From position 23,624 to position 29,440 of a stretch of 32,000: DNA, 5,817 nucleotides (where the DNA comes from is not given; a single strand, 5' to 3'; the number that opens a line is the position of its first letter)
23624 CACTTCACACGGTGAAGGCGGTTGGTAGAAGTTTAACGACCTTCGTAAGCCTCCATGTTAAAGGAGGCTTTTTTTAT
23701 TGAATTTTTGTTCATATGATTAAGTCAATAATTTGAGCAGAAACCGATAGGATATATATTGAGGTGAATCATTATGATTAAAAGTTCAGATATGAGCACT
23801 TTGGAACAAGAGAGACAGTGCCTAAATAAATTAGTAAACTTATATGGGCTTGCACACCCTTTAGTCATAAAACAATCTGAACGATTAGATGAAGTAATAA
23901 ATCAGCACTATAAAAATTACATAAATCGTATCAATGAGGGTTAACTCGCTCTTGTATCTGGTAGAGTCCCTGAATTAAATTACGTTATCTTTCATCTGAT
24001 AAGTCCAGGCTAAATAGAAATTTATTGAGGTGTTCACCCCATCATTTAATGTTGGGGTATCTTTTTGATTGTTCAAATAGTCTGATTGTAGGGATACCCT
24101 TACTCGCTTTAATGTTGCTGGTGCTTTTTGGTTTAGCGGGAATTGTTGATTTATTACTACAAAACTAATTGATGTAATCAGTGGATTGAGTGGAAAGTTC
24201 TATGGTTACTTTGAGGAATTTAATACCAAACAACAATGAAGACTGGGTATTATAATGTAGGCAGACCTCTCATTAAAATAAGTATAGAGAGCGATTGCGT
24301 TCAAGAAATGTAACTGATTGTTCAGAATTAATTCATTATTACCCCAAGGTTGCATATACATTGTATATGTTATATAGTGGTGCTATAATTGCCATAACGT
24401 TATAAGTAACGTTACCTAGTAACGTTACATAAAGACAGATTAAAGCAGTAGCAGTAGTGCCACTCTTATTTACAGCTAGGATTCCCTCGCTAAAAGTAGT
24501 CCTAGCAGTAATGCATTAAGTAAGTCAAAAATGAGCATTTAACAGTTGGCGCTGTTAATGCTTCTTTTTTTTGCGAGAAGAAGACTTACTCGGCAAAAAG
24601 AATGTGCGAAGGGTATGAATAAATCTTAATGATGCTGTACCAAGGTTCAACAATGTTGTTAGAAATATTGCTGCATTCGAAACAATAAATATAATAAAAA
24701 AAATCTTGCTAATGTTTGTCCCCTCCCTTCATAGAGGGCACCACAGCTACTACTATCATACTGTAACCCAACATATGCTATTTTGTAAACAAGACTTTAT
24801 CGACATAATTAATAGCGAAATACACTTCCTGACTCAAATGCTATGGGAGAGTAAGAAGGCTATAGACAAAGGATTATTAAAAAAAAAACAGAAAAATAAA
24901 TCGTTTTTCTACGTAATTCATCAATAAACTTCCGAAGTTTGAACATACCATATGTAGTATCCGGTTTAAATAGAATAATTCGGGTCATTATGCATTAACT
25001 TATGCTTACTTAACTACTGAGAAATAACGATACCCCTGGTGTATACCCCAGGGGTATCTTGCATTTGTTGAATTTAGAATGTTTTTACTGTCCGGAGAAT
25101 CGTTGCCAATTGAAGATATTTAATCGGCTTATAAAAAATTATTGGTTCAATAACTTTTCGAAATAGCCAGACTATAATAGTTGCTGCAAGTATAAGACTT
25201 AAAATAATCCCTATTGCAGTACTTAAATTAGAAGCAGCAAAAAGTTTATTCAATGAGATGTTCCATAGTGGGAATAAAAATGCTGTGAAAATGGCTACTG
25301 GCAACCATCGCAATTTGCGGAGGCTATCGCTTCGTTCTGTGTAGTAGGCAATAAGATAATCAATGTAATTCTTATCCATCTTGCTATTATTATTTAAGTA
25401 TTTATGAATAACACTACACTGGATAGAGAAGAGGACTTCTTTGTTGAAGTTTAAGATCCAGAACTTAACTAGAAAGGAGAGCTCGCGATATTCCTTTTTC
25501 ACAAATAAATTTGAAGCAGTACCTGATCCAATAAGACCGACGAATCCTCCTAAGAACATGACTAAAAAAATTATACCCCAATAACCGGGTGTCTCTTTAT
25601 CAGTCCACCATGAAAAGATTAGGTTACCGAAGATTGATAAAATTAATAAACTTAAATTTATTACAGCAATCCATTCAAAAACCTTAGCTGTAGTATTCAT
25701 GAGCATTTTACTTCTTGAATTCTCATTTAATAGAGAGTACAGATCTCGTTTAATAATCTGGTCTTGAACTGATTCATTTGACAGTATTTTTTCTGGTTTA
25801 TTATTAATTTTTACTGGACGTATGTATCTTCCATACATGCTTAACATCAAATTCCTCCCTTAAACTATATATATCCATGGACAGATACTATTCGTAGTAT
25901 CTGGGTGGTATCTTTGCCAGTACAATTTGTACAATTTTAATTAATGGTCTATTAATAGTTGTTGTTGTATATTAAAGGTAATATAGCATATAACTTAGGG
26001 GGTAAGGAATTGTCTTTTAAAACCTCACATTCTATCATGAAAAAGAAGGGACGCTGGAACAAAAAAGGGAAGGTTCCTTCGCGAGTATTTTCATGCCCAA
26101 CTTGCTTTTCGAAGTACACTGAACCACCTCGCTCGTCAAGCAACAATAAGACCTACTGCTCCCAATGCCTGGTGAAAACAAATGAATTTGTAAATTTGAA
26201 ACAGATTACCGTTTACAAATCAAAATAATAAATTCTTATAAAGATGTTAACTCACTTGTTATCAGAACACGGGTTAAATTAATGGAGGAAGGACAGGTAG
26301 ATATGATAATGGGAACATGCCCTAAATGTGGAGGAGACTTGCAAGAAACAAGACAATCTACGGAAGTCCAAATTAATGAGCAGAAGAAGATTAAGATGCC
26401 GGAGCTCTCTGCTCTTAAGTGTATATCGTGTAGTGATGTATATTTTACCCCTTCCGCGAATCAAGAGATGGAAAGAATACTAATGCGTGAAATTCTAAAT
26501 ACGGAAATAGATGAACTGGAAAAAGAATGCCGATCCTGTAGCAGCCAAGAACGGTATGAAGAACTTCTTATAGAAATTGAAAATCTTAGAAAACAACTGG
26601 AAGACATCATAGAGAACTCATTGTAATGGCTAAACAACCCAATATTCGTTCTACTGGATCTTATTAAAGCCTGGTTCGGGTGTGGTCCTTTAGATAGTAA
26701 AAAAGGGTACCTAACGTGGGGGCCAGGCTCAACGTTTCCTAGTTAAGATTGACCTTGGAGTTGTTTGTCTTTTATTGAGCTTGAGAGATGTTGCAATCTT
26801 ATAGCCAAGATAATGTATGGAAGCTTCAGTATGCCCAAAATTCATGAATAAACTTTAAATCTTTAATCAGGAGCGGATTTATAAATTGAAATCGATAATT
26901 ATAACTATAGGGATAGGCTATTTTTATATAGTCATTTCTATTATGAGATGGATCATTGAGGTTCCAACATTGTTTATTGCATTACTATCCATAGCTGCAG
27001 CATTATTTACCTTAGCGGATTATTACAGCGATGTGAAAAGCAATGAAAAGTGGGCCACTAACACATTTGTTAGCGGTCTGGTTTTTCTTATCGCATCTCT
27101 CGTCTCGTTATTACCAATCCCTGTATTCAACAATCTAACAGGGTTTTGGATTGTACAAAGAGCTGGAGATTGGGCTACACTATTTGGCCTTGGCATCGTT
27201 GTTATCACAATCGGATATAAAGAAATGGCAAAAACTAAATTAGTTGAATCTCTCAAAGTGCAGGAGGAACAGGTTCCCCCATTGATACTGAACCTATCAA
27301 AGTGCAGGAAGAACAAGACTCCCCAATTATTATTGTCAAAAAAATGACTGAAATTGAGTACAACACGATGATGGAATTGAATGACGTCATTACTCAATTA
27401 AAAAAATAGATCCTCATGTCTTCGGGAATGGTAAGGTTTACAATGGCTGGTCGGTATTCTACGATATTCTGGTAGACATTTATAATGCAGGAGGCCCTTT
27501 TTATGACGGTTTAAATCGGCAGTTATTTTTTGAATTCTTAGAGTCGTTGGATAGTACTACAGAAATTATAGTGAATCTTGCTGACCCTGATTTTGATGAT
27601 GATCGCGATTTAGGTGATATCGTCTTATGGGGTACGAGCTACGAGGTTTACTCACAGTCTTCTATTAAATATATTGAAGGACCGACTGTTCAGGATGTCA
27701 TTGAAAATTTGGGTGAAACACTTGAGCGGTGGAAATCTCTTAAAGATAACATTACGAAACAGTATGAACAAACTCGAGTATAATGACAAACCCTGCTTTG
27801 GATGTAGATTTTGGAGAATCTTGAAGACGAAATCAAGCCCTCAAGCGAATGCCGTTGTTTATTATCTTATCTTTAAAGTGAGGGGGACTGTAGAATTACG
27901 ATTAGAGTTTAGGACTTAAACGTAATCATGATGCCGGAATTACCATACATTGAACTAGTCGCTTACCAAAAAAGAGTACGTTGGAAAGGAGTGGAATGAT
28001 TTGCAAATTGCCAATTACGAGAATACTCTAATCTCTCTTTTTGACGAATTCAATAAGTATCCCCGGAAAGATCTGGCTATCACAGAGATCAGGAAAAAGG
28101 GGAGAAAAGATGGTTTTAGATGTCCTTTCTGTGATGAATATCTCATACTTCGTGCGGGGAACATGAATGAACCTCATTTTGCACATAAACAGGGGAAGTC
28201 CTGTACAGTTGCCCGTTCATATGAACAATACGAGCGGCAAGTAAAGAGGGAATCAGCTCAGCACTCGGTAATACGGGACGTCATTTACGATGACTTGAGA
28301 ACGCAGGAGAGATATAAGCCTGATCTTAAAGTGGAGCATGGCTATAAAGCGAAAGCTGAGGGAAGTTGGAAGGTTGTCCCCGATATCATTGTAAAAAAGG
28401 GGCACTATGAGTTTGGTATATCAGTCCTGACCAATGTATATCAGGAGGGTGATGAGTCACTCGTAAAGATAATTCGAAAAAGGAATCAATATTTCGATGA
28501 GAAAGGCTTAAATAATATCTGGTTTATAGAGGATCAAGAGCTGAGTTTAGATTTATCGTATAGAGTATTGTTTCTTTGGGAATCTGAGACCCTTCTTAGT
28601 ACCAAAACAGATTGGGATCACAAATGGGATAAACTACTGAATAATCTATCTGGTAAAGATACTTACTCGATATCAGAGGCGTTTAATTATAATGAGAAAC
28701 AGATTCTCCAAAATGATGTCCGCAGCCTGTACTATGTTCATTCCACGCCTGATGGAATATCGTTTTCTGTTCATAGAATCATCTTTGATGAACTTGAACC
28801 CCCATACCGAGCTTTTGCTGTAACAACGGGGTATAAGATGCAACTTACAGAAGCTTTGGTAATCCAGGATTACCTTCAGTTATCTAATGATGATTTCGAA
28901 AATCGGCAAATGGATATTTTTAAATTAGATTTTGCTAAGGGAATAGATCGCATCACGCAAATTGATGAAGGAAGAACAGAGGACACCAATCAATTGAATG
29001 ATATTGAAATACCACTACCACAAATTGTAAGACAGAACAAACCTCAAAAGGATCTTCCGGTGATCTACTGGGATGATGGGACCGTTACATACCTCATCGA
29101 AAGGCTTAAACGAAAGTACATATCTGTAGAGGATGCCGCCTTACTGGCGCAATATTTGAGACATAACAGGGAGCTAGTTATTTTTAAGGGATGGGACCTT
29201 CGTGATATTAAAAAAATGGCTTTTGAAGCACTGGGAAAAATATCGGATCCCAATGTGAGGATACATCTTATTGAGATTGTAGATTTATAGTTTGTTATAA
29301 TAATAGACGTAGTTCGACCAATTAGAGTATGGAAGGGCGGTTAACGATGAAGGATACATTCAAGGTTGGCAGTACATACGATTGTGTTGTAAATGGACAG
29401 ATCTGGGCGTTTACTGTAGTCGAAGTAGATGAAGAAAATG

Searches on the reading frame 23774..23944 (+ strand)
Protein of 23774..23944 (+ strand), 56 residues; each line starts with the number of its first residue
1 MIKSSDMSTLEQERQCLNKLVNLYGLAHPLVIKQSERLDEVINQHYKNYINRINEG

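Call 88: search_protein_families(library=pfam, proteins=[window:23774-23944:+], max_evalue=0.001)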
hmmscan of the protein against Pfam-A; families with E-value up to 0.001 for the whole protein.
window:23774-23944:+ (56 aa): 1 family
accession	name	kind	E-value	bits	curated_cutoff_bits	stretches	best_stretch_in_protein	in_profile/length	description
PF09388.15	SpoOE-like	-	1.4e-08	35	23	1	11-46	6-41/42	Spo0E like sporulation regulatory protein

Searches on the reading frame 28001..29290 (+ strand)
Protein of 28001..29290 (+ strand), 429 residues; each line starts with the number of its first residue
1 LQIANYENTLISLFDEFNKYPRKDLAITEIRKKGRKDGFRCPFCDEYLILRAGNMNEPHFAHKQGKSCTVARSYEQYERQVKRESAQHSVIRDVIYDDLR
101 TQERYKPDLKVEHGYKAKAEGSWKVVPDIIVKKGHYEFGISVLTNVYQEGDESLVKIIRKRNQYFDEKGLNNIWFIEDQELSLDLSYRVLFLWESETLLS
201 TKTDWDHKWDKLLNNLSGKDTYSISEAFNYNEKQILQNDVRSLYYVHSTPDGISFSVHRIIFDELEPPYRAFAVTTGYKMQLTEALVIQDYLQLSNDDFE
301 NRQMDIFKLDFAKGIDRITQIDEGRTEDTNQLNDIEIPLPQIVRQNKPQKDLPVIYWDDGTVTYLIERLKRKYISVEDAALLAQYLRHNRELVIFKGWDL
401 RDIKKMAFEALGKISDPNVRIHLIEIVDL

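Call 13: search_protein_families(library=pfam, proteins=[window:28001-29290:+], max_evalue=0.001)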
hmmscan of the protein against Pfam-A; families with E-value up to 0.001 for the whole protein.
window:28001-29290:+ (429 aa): 1 family
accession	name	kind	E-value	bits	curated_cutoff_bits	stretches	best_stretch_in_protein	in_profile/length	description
PF25164.1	CoiA_N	-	8.1e-13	48.1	26.3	1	28-70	7-49/50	Competence protein CoiA, N-terminal domain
